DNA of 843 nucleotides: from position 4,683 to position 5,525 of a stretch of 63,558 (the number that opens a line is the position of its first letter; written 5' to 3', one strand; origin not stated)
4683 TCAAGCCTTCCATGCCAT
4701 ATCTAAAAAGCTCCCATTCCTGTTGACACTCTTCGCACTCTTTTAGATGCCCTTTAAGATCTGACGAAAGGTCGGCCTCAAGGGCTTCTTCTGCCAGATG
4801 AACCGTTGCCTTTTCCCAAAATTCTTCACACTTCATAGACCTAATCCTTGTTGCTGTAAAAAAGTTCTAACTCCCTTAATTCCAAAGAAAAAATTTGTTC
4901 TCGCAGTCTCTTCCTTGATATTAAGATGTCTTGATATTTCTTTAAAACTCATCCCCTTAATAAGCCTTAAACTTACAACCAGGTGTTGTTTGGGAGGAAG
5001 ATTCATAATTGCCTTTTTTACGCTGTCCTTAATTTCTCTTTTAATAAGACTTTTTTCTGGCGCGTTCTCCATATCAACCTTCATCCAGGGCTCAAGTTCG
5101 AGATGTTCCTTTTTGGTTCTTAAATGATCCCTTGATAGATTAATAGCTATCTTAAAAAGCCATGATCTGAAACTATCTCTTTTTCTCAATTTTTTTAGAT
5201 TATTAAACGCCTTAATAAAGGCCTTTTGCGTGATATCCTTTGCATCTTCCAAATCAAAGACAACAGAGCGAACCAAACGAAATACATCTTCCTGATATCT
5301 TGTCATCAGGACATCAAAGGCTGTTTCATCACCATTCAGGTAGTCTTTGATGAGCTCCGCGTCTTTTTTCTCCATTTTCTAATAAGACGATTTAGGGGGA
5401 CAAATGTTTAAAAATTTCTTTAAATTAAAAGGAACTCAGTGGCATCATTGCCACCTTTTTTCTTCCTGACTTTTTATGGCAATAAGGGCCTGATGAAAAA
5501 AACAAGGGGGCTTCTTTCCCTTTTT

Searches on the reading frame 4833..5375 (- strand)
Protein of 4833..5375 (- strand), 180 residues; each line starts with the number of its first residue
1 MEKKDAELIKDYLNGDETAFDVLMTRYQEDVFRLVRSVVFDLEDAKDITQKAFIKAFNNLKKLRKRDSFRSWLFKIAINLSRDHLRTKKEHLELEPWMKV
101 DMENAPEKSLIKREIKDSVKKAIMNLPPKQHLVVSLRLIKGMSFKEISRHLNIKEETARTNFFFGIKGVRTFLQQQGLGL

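Call 9: search_protein_families(library=pfam, proteins=[window:4833-5375:-], max_evalue=0.01)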
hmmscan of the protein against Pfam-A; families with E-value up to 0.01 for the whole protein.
window:4833-5375:- (180 aa): 4 families
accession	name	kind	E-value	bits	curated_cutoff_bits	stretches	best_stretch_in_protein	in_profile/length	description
PF04542.20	Sigma70_r2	-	1.3e-15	57.3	24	1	23-89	1-69/71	Sigma-70 region 2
PF08281.18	Sigma70_r4_2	-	1.6e-09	37.7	25.7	1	118-163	3-48/54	Sigma-70, region 4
PF07638.17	Sigma70_ECF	-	2.6e-08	34.4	21.1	1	6-163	5-173/185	ECF sigma factor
PF04545.22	Sigma70_r4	-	4.2e-07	29.8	24.1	1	122-159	1-38/50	Sigma-70, region 4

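Call 11: find_encoding_contigs(protein=window:4833-5375:-, flank=10000, max_places=10)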
Protein window:4833-5375:- (180 aa): 4 contigs read that carry it; 4 places shown.
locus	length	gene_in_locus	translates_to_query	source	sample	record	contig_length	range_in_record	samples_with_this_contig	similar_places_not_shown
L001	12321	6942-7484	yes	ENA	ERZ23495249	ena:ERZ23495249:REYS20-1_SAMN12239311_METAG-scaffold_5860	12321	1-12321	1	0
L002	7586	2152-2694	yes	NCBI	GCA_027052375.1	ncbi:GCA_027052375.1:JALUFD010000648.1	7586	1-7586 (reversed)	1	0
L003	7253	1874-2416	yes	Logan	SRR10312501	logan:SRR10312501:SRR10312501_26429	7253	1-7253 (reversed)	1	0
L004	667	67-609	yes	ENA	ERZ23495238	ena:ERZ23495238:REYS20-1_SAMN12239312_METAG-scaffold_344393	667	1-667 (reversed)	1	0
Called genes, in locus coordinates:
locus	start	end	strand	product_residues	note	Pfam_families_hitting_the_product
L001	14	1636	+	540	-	PF01229:Glyco_hydro_39 (weak)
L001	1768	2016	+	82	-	-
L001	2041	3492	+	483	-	PF00092:VWA, PF13519:VWA_2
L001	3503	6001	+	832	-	-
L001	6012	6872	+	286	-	-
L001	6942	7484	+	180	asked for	PF07638:Sigma70_ECF, PF04542:Sigma70_r2, PF08281:Sigma70_r4_2, PF04545:Sigma70_r4 (weak)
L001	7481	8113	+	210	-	-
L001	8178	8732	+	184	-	-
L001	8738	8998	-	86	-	PF09098:Dehyd-heme_bind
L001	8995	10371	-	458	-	PF02085:Cytochrom_CIII (faint), PF14522:Cytochrome_C7 (faint), PF14537:Cytochrom_c3_2 (faint)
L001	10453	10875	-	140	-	PF00376:MerR, PF13411:MerR_1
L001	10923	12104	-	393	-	PF14589:NrfD_2, PF03916:NrfD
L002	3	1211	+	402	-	?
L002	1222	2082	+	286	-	-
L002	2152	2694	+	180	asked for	PF07638:Sigma70_ECF, PF04542:Sigma70_r2, PF08281:Sigma70_r4_2, PF04545:Sigma70_r4 (weak)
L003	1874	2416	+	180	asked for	PF07638:Sigma70_ECF, PF04542:Sigma70_r2, PF08281:Sigma70_r4_2, PF04545:Sigma70_r4 (weak)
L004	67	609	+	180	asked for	PF07638:Sigma70_ECF, PF04542:Sigma70_r2, PF08281:Sigma70_r4_2, PF04545:Sigma70_r4 (weak)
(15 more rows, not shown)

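Call 12: search_protein_families(library=ncbifam, proteins=[window:4833-5375:-], max_evalue=0.01)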
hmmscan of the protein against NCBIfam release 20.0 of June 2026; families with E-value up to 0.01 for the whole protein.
window:4833-5375:- (180 aa): 97 families (the best 25 are shown)
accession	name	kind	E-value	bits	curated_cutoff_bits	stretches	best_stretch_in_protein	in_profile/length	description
NF008888.0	PRK11922.1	equivalog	6.3e-34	117.6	204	1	2-173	14-196/231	RNA polymerase sigma factor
NF009166.1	PRK12513.1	equivalog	1.1e-30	106.8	206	1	2-176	6-189/193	RNA polymerase sigma factor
NF007223.0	PRK09641.1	equivalog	3.2e-30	105.4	209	1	1-174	1-185/187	RNA polymerase sigma factor SigW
TIGR02939.1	RpoE_Sigma70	equivalog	1.5e-29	103.4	236.15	1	3-164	5-177/190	RNA polymerase sigma factor RpoE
NF004113.0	PRK05602.1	equivalog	1.7e-27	96.4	208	1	3-155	30-183/211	RNA polymerase sigma factor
TIGR02937.1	sigma70-ECF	superfamily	6.1e-27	94.3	42.9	1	19-169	2-161/165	sigma-70 family RNA polymerase sigma factor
NF058625.1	sigma_PG0214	equivalog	6.8e-27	94.2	130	1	17-175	3-163/170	GFO_1088 family ECF-type sigma factor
NF006930.0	PRK09415.1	subfamily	2.9e-26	92.4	198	1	15-167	13-169/179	RNA polymerase factor sigma C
NF007225.0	PRK09643.1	equivalog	3.2e-26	92.3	190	1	2-159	11-168/204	RNA polymerase sigma factor SigM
TIGR02948.1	SigW_bacill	equivalog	1.6e-25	90.2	243.1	1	1-173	1-184/187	RNA polymerase sigma factor SigW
NF007216.0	PRK09638.1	equivalog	1.9e-25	89.7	194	1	2-177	2-178/180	RNA polymerase sigma factor SigY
TIGR02985.1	Sig70_bacteroi1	subfamily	7.7e-25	88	126.4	1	19-171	2-160/162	RNA polymerase sigma-70 factor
NF009171.0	PRK12518.1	equivalog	5.8e-24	85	208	1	3-178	12-189/191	RNA polymerase sigma factor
TIGR02952.1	Sig70_famx2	equivalog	2.6e-23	82.8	206.45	1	14-167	7-164/170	ECF subfamily RNA polymerase sigma factor, BldN family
TIGR02950.1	SigM_subfam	subfamily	6.8e-23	81.2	147.95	1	21-167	3-152/159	RNA polymerase sigma factor, SigM family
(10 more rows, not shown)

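Call 13: find_homologous_proteins(query=window:4833-5375:-, max_evalue=1e-20)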
Query window:4833-5375:- (180 aa): 42 proteins with E <= 1e-20 among 97 candidates.
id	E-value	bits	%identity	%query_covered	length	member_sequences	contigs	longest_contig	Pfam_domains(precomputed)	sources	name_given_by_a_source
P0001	5.1e-111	386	100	100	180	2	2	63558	PF07638.18,PF04545.23,PF04542.21,PF08281.19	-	-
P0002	8.5e-96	336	85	100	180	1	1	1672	PF07638.18,PF04545.23,PF04542.21,PF08281.19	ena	-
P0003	9.0e-95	333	81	100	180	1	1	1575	PF07638.18,PF04545.23,PF04542.21,PF08281.19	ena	-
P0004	2.7e-84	299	73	100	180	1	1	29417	PF07638.18,PF04545.23,PF04542.21,PF08281.19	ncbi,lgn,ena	-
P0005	8.2e-72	258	65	99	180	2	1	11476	PF07638.18,PF04545.23,PF04542.21,PF08281.19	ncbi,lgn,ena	-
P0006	1.1e-71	258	66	99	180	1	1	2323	PF07638.18,PF04545.23,PF04542.21,PF08281.19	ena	-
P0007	4.6e-49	184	49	97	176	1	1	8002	PF07638.18,PF04545.23,PF04542.21,PF08281.19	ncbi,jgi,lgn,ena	-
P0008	1.5e-43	166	48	97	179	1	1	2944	PF07638.18,PF04545.23,PF04542.21,PF08281.19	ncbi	-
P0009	3.3e-42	162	46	97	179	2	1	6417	PF07638.18,PF04545.23,PF04542.21,PF08281.19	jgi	-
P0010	1.4e-41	160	50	94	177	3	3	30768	PF07638.18,PF04545.23,PF04542.21,PF08281.19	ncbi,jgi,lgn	jgi:RNA polymerase sigma-70 factor (ECF subfamily)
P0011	8.6e-41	157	45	97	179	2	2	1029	PF07638.18,PF04545.23,PF04542.21,PF08281.19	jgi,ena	-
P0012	2.3e-39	153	43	97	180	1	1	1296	PF07638.18,PF04545.23,PF04542.21,PF08281.19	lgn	-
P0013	3.0e-27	113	39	94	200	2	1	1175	PF07638.18,PF04545.23,PF04542.21,PF08281.19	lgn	-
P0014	7.2e-27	112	39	96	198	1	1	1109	PF07638.18,PF04545.23,PF04542.21,PF08281.19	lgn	-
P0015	7.6e-27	112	39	96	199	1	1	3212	PF04545.23,PF04542.21,PF08281.19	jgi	jgi:RNA polymerase sigma-70 factor (ECF subfamily)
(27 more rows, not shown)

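Call 14: find_encoding_contigs(protein=P0004, flank=10000, max_places=3)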
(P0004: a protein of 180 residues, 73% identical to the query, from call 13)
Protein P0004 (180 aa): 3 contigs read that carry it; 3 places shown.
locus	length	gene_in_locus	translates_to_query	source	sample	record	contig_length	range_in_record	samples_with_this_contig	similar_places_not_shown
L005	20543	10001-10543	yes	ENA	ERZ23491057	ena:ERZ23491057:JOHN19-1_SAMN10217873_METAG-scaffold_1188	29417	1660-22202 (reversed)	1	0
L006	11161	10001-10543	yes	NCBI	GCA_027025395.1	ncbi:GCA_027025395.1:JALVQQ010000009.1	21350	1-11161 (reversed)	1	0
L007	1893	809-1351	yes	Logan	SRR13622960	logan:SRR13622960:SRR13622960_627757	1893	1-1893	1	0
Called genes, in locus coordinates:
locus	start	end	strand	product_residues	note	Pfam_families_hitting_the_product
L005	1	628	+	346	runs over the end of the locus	PF00994:MoCF_biosynth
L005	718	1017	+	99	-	PF02325:CCB3_YggT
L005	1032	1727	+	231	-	PF05103:DivIVA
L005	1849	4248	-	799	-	PF02518:HATPase_c, PF00204:DNA_gyraseB, PF01751:Toprim, PF00986:DNA_gyraseB_C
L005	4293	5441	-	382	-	PF00712:DNA_pol3_beta, PF02767:DNA_pol3_beta_2, PF02768:DNA_pol3_beta_3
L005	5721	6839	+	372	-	PF02636:Methyltransf_28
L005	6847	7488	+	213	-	PF00702:Hydrolase, PF13419:HAD_2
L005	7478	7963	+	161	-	PF04306:DUF456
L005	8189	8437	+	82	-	-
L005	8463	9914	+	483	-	PF00092:VWA, PF13519:VWA_2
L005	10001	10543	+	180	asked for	PF07638:Sigma70_ECF (weak), PF04542:Sigma70_r2, PF08281:Sigma70_r4_2, PF04545:Sigma70_r4 (weak)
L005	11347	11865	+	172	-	-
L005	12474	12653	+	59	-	-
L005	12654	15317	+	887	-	PF08269:dCache_2, PF17200:sCache_2, PF17201:Cache_3-Cache_2, PF17200:sCache_2, PF13426:PAS_9 (weak), PF00512:HisKA (weak), PF02518:HATPase_c, PF00072:Response_reg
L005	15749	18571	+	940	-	PF02743:dCache_1 (faint), PF00989:PAS, PF08448:PAS_4, PF13188:PAS_8, PF13426:PAS_9, PF00512:HisKA, PF02518:HATPase_c, PF00072:Response_reg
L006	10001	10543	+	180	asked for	PF07638:Sigma70_ECF (weak), PF04542:Sigma70_r2, PF08281:Sigma70_r4_2, PF04545:Sigma70_r4 (weak)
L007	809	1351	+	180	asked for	PF07638:Sigma70_ECF (weak), PF04542:Sigma70_r2, PF08281:Sigma70_r4_2, PF04545:Sigma70_r4 (weak)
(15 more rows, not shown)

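Call 15: find_encoding_contigs(protein=P0005, flank=10000, max_places=3)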
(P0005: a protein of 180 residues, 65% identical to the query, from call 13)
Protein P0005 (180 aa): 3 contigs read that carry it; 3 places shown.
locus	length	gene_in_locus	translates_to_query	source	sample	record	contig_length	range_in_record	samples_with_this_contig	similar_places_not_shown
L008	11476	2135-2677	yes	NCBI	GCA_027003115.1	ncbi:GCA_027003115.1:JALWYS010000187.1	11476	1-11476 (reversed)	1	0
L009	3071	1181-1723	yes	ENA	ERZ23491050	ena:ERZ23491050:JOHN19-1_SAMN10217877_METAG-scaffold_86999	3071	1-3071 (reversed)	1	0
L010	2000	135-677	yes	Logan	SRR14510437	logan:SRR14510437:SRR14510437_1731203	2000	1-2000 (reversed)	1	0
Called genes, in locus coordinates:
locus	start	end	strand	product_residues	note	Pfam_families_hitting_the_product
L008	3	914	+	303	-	?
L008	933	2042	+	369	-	PF12679:ABC2_membrane_2, PF12698:ABC2_membrane_3, PF01061:ABC2_membrane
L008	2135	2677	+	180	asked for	PF07638:Sigma70_ECF, PF04542:Sigma70_r2, PF08281:Sigma70_r4_2, PF04545:Sigma70_r4 (weak)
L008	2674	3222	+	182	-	-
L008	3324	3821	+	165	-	-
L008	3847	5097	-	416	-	PF05977:MFS_3, PF07690:MFS_1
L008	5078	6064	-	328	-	PF00490:ALAD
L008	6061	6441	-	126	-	PF00072:Response_reg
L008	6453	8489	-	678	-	PF00004:AAA, PF07724:AAA_2, PF10431:ClpB_D2-small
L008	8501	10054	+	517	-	PF00117:GATase, PF07722:Peptidase_C26, PF02540:NAD_synthase (weak), PF03054:tRNA_Me_trans (faint), PF00958:GMP_synt_C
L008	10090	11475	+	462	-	?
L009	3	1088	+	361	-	?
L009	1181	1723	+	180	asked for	PF07638:Sigma70_ECF, PF04542:Sigma70_r2, PF08281:Sigma70_r4_2, PF04545:Sigma70_r4 (weak)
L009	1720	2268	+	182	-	-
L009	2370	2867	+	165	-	-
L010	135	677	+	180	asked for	PF07638:Sigma70_ECF, PF04542:Sigma70_r2, PF08281:Sigma70_r4_2, PF04545:Sigma70_r4 (weak)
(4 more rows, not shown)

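Call 16: find_encoding_contigs(protein=P0010, flank=10000, max_places=3)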
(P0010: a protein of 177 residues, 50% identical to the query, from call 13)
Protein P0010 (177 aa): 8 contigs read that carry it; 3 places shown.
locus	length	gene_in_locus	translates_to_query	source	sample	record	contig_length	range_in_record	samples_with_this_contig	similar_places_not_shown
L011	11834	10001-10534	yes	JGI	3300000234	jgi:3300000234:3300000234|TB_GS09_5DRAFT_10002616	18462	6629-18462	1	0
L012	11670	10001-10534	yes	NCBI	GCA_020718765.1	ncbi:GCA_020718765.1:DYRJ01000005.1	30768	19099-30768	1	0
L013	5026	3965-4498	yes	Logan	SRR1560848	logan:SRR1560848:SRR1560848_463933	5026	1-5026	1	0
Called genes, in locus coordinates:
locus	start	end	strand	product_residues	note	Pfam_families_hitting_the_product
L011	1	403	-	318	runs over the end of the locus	PF00512:HisKA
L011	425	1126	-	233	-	PF00072:Response_reg, PF00486:Trans_reg_C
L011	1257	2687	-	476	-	PF01139:RtcB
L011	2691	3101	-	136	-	PF01951:Archease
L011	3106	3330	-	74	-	-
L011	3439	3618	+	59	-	-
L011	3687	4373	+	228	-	PF00571:CBS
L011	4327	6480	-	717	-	PF00912:Transgly, PF00905:Transpeptidase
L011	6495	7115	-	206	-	PF04055:Radical_SAM, PF13353:Fer4_12 (weak)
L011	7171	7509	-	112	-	-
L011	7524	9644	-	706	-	PF13597:NRDD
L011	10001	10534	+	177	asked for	PF07638:Sigma70_ECF, PF04542:Sigma70_r2, PF08281:Sigma70_r4_2, PF04545:Sigma70_r4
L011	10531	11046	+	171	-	-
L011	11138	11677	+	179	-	-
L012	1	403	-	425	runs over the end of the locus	PF13581:HATPase_c_2 (faint), PF00512:HisKA, PF02518:HATPase_c, PF14501:HATPase_c_5 (weak), PF13589:HATPase_c_3 (weak)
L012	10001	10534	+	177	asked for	PF07638:Sigma70_ECF, PF04542:Sigma70_r2, PF08281:Sigma70_r4_2, PF04545:Sigma70_r4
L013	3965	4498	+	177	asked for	PF07638:Sigma70_ECF, PF04542:Sigma70_r2, PF08281:Sigma70_r4_2, PF04545:Sigma70_r4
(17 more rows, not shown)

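Call 17: find_encoding_contigs(protein=P0007, flank=10000, max_places=3)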
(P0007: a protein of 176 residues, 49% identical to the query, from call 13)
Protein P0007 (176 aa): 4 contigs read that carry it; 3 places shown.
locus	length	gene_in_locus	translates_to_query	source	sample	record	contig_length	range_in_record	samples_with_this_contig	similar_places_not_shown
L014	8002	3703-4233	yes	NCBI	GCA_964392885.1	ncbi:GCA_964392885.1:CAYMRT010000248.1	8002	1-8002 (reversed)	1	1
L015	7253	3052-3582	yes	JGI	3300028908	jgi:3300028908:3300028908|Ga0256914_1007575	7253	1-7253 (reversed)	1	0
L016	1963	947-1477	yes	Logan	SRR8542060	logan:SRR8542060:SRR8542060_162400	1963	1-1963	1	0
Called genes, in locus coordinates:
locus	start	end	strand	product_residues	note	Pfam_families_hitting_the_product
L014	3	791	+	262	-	?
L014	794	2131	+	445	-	PF00072:Response_reg, PF00158:Sigma54_activat, PF14532:Sigma54_activ_2, PF00004:AAA (weak), PF07728:AAA_5, PF25601:AAA_lid_14, PF02954:HTH_8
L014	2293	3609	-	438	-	PF02308:MgtC, PF13194:DUF4010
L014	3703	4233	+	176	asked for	PF07638:Sigma70_ECF (weak), PF04542:Sigma70_r2, PF08281:Sigma70_r4_2, PF04545:Sigma70_r4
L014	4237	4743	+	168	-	-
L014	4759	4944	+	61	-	-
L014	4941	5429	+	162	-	-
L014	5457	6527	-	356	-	PF02277:DBI_PRT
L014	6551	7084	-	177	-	PF02283:CobU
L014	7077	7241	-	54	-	-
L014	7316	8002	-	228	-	?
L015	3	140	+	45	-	?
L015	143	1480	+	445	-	PF00072:Response_reg, PF00158:Sigma54_activat, PF14532:Sigma54_activ_2, PF00004:AAA (weak), PF07728:AAA_5, PF25601:AAA_lid_14, PF02954:HTH_8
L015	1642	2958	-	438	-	PF02308:MgtC, PF13194:DUF4010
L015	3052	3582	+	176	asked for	PF07638:Sigma70_ECF (weak), PF04542:Sigma70_r2, PF08281:Sigma70_r4_2, PF04545:Sigma70_r4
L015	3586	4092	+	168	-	-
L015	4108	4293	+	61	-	-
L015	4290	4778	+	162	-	-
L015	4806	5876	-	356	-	PF02277:DBI_PRT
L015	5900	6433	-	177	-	PF02283:CobU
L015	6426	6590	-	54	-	-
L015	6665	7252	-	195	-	?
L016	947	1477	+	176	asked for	PF07638:Sigma70_ECF (weak), PF04542:Sigma70_r2, PF08281:Sigma70_r4_2, PF04545:Sigma70_r4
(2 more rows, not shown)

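Call 21: find_related_loci(query=A1, collection=genome_contigs, flank=10000)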
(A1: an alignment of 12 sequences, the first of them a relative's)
Query A1 (180 aa) in genome_contigs; peptide patterns used: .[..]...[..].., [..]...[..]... (x = any residue, [..] = any of these).
599 stretches matched a pattern (row limit reached: there are more); 364 encode a relative of the query (tblastn E <= 1e-3); the best 80 are kept; 80 distinct loci.
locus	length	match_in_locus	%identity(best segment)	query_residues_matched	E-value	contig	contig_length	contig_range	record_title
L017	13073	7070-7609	97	1-180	4e-116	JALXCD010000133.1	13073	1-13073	MAG: Deltaproteobacteria bacterium isolate T2_metabat2_scaf2bin.141 T2_NODE_5417_length_13073_cov_2.184536, whole genome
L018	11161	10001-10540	73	1-180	1e-91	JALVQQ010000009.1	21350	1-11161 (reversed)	MAG: Deltaproteobacteria bacterium isolate A3_metabat2_scaf2bin.059 A3_NODE_1077_length_21350_cov_2.263252, whole genome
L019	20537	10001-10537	61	1-178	4e-72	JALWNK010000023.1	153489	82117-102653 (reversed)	MAG: Deltaproteobacteria bacterium isolate M17_metabat2_scaf2bin.252 M17_NODE_14_length_153489_cov_8.574073, whole genom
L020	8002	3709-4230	49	5-179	8e-55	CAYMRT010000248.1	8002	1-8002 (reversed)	MAG TPA_asm: uncultured Desulfobacterales bacterium isolate binchicken_co219_51 genome assembly, contig: k141_1195471, w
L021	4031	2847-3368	48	4-178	8e-49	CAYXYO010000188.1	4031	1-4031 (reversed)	MAG TPA_asm: uncultured Desulfobacterales bacterium isolate binchicken_co219_374 genome assembly, contig: k141_1571106,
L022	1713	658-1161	50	5-173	1e-48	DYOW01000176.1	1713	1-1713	MAG TPA_asm: Desulfobulbus propionicus isolate SulCav_GS09_5_2_36_52 SulCav_GS09_5_115102_length_1713_cov_32_676116, who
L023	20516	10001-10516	49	5-177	2e-46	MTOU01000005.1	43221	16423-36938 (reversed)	MAG: Nitrospirae bacterium JdFR-85 JGI24019J35510_1000236, whole genome shotgun sequence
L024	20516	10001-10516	36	3-174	6e-34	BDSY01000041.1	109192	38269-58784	Bacterium BMS3Abin06 DNA, contig: NODE_3, whole genome shotgun sequence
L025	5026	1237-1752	34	5-176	2e-33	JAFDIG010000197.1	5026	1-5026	MAG: Deltaproteobacteria bacterium isolate Meg22_1214_Bin_77 Meg22_1214_Bin_77_scaffold_74749, whole genome shotgun sequ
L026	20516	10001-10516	38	4-174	2e-32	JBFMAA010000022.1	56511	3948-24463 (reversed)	MAG: Thermodesulfobacteriota bacterium isolate MAG126 MAG126_22, whole genome shotgun sequence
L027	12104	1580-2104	36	1-175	2e-31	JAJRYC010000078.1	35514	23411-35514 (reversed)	MAG: Nitrospirae bacterium isolate Dive96_bin3.242 k141_2544308, whole genome shotgun sequence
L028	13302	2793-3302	35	5-173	3e-31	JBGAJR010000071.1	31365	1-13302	MAG: Polyangiaceae bacterium isolate MAG_AAO_H125.41 AAOH125-41_opera_contig_3038, whole genome shotgun sequence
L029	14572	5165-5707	38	4-177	3e-30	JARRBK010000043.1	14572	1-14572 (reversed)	MAG: Tepidanaerobacteraceae bacterium isolate DJKA105_NP-J24_bin.10 scaffold_980, whole genome shotgun sequence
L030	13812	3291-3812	35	5-176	3e-30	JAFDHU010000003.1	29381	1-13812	MAG: Deltaproteobacteria bacterium isolate Meg22_1214_Bin_315 Meg22_1214_Bin_315_scaffold_7861, whole genome shotgun seq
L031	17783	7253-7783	34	4-179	5e-30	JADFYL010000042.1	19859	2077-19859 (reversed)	MAG: Nitrospirae bacterium isolate nDJH8bin13 nDJH8_bin13_NODE_844_length_19859_cov_72.580135, whole genome shotgun sequ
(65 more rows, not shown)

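Call 26: search_protein_families(library=pfam, proteins=[L014:4759-4944:+, L014:4941-5429:+, L014:4237-4743:+, L008:3324-3821:+, L011:11138-11677:+], max_evalue=0.05)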
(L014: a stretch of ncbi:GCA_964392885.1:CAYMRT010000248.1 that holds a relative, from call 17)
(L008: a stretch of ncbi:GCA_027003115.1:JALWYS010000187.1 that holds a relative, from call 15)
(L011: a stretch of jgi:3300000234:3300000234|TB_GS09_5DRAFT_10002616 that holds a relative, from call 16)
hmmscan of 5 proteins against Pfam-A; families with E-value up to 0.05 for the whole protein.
L014:4759-4944:+ (61 aa): 0 families

L014:4941-5429:+ (162 aa): 2 families
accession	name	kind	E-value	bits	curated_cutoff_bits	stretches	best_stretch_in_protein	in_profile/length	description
PF10199.14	Adaptin_binding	-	0.02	16.1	32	1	40-124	12-90/98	Alpha and gamma adaptin binding protein p34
PF20876.2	VipE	-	0.034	14.5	27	0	76-106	3-33/125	Effector protein VipE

L014:4237-4743:+ (168 aa): 1 family
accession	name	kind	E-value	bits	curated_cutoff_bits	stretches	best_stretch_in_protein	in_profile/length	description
PF11375.13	DUF3177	-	0.034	14.4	25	0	57-110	78-131/189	Protein of unknown function (DUF3177)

L008:3324-3821:+ (165 aa): 0 families

L011:11138-11677:+ (179 aa): 2 families
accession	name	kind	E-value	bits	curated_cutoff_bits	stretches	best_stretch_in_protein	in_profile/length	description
PF14932.11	HAUS-augmin3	-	0.00022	21.3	29.4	1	34-160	80-199/260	HAUS augmin-like complex subunit 3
PF10668.15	Phage_terminase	-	0.0059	16.7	22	0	76-104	11-39/67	Phage terminase small subunit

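Call 53: search_solved_structures(query=A1, max_evalue=1e-10)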
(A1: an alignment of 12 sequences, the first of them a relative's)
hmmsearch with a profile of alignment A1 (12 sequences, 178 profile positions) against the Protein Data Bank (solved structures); distinct sequences matched with E-value up to 1e-10: 17.
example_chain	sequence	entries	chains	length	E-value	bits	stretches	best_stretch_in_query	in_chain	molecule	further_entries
6in7_B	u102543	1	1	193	3.7e-31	111.4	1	2-167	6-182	RNA polymerase sigma-H factor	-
8z6g_B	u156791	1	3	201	4.1e-31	111.3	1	2-167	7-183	RNA polymerase sigma factor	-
5wuq_A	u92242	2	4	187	8.9e-31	110.2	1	5-172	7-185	ECF RNA polymerase sigma factor SigW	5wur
1or7_A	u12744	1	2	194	1.3e-25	93.4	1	2-166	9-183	RNA polymerase sigma-E factor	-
6jbq_F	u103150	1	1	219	2.1e-25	92.7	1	2-166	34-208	ECF RNA polymerase sigma-E factor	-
9m9d_F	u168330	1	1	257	3.7e-19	72.4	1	17-173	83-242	ECF RNA polymerase sigma factor SigE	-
9m9e_F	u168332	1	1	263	4e-19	72.3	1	17-173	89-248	ECF RNA polymerase sigma factor SigE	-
9m98_F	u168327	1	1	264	4e-19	72.3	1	17-173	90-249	ECF RNA polymerase sigma factor SigE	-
2mao_A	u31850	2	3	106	4e-17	65.8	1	2-92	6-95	RNA polymerase sigma factor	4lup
2map_A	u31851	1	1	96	4.7e-17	65.5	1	2-91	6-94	RNA polymerase sigma factor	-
5or5_A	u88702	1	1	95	8.1e-17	64.8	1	2-90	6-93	ECF RNA polymerase sigma-E factor,ECF RNA polymerase sigma factor SigW,ECF RNA polymerase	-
7qh5_A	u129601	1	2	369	3.7e-15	59.3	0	12-89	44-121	RNA polymerase sigma factor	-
4cxf_A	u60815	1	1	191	7.5e-15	58.3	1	6-157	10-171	RNA POLYMERASE SIGMA FACTOR CNRH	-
6dxo_A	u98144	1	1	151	1.5e-14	57.4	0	5-87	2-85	RNA polymerase ECF-subfamily sigma factor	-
6jcy_F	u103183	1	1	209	1.8e-12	50.6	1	35-172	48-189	ECF RNA polymerase sigma factor SigH,ECF RNA polymerase sigma factor SigE,ECF RNA polymera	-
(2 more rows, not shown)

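Call 59: search_protein_families(library=ncbifam, proteins=[L008:3324-3821:+, L014:4941-5429:+, L011:11138-11677:+], max_evalue=1)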
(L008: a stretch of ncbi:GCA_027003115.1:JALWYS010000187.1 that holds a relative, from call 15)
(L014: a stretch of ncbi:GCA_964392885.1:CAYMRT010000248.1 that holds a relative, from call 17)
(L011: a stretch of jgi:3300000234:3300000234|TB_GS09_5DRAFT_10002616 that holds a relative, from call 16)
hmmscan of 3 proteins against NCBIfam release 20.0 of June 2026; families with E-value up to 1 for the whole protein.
L008:3324-3821:+ (165 aa): 0 families

L014:4941-5429:+ (162 aa): 1 family
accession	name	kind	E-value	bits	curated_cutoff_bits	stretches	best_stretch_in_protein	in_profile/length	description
NF001070.0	PRK00118.1-6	equivalog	0.0086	16.4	117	1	58-110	55-109/110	putative DNA-binding protein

L011:11138-11677:+ (179 aa): 6 families
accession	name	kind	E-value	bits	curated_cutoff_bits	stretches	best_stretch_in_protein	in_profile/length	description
NF004496.1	PRK05842.1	equivalog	0.0043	16.3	250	1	70-122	72-124/271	flagellar hook assembly protein FlgD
TIGR03953.1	rplD_bact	equivalog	0.033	13.5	130.1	1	39-99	98-156/188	50S ribosomal protein L4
NF052344.1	slr1601_fam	subfamily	0.038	14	70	1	77-120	26-68/91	slr1601 family putative cell division protein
NF006477.0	PRK08881.1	equivalog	0.13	12.8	77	1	70-153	7-88/101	30S ribosomal protein S14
NF009120.0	PRK12472.1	subfamily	0.15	10.8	369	1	38-124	222-305/508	hypothetical protein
NF033930.1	pneumo_PspA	exception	0.36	9.5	850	1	34-132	136-228/659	pneumococcal surface protein A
